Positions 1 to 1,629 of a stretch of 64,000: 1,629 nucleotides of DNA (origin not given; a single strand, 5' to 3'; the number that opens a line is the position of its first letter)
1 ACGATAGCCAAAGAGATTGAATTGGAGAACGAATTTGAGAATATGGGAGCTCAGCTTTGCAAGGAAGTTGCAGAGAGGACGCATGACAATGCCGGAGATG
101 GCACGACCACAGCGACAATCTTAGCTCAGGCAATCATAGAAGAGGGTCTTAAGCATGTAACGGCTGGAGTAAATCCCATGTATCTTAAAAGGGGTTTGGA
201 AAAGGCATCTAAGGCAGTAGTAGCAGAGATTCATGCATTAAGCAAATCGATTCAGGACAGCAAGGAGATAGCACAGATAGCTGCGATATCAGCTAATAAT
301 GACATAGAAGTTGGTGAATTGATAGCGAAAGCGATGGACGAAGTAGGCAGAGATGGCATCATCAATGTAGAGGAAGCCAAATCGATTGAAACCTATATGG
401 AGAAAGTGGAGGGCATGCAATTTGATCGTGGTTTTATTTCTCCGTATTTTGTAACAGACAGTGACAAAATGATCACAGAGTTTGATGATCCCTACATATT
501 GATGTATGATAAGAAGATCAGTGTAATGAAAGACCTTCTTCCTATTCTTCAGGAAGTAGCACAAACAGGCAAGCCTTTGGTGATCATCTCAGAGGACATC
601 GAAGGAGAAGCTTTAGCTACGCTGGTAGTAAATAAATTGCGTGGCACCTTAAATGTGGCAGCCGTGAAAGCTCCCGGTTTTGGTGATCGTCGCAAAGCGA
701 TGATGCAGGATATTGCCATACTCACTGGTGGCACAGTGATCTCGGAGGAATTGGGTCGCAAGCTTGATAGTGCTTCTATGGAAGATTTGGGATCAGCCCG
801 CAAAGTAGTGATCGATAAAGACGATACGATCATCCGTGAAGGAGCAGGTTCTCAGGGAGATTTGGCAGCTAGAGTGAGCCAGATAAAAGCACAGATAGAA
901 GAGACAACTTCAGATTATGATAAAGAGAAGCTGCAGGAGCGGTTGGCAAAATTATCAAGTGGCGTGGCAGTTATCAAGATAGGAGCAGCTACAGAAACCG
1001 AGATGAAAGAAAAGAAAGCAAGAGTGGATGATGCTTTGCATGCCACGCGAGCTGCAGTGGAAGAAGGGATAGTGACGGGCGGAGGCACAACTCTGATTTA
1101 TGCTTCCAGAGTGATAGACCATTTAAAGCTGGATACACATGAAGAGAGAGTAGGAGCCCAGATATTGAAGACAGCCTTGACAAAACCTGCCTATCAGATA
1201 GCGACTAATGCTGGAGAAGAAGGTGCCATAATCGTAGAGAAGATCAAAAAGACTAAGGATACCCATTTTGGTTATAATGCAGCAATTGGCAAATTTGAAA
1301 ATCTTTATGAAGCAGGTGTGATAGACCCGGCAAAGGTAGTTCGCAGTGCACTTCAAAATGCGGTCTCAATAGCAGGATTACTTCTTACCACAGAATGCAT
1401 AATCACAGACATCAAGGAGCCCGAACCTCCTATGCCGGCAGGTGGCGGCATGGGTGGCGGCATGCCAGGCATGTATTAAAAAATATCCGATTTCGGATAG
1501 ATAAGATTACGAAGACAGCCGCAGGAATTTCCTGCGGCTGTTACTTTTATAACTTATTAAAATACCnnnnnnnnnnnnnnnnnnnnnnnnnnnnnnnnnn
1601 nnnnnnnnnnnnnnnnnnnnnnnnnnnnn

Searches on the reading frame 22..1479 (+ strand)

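Call 58: search_protein_families(library=pfam, proteins=[window:22-1479:+], max_evalue=0.0001)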
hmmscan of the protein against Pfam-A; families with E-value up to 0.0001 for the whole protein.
window:22-1479:+ (485 aa): 1 family
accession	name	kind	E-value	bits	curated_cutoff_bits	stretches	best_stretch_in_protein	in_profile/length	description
PF00118.29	Cpn60_TCP1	-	9.3e-65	219.6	34.3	1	6-463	41-488/490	TCP-1/cpn60 chaperonin family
